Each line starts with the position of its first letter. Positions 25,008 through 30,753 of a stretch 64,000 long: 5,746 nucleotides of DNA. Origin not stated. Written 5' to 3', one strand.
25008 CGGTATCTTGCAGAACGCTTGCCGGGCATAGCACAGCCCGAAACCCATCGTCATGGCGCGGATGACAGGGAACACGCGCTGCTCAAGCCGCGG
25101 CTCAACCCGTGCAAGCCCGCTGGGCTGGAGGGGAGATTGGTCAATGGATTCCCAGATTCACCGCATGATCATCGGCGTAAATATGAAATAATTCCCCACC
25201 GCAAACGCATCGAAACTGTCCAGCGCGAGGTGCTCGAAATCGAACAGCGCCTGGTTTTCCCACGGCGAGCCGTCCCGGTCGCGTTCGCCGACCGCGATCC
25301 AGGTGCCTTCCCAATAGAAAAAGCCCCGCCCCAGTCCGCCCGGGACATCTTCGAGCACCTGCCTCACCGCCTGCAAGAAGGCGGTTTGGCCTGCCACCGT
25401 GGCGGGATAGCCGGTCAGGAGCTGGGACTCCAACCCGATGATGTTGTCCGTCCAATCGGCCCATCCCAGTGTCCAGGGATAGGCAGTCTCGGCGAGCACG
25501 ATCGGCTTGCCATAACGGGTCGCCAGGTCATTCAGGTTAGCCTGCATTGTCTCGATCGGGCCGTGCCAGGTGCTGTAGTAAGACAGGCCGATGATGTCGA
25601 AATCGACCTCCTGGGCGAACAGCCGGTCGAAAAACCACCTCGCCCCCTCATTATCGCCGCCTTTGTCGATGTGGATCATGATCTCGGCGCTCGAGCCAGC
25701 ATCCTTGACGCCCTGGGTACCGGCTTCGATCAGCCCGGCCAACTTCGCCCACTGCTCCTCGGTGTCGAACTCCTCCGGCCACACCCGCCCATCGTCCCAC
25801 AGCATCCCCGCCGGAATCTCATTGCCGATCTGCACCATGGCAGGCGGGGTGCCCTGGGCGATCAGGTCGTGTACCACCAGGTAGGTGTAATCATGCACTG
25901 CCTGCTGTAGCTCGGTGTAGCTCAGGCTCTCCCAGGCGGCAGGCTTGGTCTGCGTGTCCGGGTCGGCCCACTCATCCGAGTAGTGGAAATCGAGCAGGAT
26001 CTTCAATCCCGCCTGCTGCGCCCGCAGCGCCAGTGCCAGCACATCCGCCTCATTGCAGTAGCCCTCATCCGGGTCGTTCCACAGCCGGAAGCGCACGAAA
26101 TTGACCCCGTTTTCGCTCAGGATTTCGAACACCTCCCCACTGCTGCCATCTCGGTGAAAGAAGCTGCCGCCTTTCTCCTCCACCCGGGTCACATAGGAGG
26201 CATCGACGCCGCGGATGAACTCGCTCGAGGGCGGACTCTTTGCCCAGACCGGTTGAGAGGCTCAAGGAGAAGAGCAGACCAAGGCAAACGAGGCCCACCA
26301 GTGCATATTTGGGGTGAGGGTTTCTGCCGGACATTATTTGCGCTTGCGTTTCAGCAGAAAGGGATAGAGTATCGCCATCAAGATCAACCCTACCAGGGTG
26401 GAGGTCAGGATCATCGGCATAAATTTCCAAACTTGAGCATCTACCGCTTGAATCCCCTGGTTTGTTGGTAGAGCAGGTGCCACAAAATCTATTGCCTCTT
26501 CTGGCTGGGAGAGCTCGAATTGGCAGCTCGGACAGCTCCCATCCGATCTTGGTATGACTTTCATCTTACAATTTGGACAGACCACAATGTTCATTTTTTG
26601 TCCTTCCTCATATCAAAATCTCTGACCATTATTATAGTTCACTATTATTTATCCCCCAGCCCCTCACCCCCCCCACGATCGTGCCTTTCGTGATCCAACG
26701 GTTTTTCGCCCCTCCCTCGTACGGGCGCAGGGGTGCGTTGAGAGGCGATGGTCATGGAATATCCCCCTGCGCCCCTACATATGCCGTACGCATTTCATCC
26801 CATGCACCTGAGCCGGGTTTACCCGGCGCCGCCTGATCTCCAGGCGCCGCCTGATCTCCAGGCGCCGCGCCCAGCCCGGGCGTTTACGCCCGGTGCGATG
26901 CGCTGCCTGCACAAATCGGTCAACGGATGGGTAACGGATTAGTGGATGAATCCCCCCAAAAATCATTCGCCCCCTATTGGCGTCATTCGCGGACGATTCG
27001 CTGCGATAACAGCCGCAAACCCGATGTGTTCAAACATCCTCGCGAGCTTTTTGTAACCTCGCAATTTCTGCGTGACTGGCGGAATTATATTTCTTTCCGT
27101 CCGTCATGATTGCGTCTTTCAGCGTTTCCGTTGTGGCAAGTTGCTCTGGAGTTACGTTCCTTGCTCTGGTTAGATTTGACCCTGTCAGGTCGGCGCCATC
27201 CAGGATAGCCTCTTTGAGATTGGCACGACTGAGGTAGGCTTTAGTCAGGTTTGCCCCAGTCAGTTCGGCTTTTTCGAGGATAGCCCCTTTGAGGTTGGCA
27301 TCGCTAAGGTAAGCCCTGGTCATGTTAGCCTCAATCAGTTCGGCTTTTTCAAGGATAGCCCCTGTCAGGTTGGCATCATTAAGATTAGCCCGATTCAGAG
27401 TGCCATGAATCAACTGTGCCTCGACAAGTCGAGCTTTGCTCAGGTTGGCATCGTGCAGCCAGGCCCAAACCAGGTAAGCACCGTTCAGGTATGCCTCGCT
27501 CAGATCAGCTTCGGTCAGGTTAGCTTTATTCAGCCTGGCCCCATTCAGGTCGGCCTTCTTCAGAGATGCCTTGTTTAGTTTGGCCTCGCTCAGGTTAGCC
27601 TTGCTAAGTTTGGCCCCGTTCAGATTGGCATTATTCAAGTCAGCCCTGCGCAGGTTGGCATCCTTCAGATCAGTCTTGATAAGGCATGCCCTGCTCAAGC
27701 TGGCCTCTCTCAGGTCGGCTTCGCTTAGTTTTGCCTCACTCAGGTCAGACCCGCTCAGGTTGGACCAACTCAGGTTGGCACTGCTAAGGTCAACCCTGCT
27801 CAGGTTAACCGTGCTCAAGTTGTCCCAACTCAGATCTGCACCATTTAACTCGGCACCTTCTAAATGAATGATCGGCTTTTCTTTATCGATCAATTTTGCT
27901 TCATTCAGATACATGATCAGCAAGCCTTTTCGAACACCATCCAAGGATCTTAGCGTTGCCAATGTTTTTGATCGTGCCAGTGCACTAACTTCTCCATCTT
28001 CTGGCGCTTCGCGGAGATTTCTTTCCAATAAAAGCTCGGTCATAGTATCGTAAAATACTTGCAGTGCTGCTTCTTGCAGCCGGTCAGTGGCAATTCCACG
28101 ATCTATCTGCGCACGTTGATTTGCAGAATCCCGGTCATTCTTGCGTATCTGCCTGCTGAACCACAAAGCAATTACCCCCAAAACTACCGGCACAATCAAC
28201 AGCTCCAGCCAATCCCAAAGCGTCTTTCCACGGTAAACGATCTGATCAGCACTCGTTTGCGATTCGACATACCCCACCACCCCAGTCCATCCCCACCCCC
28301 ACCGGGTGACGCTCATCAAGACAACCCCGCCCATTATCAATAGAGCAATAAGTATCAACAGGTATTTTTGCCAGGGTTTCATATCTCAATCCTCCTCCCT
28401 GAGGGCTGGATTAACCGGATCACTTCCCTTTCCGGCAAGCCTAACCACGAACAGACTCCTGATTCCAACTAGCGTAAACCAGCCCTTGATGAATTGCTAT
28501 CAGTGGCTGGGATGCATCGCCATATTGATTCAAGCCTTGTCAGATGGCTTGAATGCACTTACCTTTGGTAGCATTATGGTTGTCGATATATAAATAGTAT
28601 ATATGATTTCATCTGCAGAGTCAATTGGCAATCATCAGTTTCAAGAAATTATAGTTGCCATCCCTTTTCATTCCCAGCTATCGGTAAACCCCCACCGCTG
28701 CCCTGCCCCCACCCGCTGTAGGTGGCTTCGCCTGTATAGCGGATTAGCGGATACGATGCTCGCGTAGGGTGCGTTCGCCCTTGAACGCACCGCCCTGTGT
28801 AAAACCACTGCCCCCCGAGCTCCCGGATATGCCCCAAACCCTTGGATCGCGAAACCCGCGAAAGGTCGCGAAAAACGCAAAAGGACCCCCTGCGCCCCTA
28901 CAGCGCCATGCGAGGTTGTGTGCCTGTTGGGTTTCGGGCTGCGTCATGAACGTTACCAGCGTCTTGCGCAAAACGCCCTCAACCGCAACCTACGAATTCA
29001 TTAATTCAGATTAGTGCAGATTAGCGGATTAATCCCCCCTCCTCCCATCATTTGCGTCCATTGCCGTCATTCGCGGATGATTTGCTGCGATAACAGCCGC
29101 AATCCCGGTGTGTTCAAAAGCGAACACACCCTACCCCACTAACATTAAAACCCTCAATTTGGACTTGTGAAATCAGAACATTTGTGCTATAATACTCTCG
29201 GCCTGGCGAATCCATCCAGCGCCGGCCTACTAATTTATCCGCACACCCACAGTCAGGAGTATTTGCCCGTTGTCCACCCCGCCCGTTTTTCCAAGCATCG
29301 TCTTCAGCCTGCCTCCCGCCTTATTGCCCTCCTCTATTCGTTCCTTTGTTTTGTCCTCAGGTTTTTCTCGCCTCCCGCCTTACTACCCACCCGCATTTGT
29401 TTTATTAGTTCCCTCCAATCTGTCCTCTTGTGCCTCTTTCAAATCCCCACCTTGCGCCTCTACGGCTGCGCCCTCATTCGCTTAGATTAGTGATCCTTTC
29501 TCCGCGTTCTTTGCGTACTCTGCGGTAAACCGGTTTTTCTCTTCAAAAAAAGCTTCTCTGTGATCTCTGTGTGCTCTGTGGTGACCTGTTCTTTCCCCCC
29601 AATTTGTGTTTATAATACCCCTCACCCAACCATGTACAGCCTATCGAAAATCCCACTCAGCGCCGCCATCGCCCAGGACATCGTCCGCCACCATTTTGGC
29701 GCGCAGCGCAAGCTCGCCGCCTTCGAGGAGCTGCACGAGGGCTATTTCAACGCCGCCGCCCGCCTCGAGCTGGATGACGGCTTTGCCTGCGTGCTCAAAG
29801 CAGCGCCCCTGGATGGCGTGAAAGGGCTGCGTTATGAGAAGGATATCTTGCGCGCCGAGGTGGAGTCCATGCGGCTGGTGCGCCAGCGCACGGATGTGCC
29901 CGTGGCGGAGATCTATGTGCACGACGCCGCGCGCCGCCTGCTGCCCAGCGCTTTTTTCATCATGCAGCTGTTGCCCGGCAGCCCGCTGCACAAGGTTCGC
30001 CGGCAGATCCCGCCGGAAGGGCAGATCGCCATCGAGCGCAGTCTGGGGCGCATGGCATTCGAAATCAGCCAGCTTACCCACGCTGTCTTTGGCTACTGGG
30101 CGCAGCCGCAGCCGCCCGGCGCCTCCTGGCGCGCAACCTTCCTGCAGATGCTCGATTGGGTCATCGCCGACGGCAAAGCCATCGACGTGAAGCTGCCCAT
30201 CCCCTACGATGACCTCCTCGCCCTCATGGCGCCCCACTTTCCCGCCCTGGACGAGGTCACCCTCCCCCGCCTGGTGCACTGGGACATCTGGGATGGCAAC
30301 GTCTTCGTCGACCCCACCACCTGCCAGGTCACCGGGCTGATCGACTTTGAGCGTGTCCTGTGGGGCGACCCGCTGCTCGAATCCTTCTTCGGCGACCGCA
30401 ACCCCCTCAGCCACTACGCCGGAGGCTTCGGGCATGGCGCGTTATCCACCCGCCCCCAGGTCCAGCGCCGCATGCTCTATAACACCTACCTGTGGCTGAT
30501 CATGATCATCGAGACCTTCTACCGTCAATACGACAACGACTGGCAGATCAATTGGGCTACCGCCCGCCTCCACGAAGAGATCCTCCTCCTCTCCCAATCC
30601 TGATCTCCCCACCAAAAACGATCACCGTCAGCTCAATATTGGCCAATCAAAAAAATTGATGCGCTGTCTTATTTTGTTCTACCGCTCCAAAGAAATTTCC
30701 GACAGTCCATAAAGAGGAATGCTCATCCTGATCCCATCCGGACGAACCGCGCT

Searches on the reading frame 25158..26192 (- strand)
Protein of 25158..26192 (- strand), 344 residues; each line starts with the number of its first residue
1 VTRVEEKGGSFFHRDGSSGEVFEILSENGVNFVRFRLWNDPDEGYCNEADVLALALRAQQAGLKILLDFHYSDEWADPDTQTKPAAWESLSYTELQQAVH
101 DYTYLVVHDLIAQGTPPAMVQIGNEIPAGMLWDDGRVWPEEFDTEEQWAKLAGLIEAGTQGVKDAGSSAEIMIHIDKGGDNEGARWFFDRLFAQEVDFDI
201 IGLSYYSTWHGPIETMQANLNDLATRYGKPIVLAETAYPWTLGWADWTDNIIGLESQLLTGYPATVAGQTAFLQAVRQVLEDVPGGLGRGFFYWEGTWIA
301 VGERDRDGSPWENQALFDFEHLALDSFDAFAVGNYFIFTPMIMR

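Call 26: search_protein_families(library=pfam, proteins=[window:25158-26192:-], max_evalue=0.001)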
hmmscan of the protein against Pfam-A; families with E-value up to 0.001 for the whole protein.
window:25158-26192:- (344 aa): 1 family
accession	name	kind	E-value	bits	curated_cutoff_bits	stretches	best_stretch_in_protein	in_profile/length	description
PF07745.19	Glyco_hydro_53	-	6.8e-107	357.8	24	1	3-330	11-340/340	Glycosyl hydrolase family 53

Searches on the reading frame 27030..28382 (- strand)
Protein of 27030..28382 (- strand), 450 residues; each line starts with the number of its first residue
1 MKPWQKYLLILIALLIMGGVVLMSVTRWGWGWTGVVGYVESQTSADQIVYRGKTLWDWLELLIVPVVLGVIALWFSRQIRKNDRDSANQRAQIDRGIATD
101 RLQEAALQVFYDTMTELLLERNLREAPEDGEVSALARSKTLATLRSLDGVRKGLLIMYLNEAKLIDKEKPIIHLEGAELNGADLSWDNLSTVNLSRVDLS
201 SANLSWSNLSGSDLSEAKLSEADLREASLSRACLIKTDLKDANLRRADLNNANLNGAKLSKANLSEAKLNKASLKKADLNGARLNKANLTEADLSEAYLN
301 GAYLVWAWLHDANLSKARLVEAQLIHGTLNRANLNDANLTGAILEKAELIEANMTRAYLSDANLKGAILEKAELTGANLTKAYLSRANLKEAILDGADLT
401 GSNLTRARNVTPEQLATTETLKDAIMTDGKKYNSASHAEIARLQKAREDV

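Call 26: search_protein_families(library=pfam, proteins=[window:27030-28382:-], max_evalue=0.001)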
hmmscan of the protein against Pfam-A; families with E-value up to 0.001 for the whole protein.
window:27030-28382:- (450 aa): 4 families
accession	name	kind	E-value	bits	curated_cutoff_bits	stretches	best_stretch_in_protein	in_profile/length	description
PF00805.28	Pentapeptide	-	8e-67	220.7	20.2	8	357-396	1-40/40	Pentapeptide repeats (8 copies)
PF13599.13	Pentapeptide_4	-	7.6e-31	106.5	38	3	228-303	2-77/78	Pentapeptide repeat region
PF13576.12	Pentapeptide_3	-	1.1e-13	51.6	27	0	255-297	2-47/48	Pentapeptide repeats (9 copies)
PF25296.1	Decapeptide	-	1.6e-05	25.1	45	0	240-295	8-63/74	Decapeptide repeat region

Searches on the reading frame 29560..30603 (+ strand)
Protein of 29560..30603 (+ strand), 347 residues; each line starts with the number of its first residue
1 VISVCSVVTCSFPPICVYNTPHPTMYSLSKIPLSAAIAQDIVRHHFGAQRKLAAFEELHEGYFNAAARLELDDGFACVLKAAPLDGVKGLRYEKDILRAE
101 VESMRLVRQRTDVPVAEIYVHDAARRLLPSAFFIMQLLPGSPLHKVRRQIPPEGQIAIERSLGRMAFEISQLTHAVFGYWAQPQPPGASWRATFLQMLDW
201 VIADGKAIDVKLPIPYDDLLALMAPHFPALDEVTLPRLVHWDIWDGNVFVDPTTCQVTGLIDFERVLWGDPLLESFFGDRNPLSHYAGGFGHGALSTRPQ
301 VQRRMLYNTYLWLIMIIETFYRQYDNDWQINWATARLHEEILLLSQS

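Call 26: search_protein_families(library=pfam, proteins=[window:29560-30603:+], max_evalue=0.001)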
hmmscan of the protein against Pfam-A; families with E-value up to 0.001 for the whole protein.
window:29560-30603:+ (347 aa): 1 family
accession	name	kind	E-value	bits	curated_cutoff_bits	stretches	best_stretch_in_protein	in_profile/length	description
PF01636.29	APH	-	7.9e-17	62.2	23.2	1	58-273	5-204/239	Phosphotransferase enzyme family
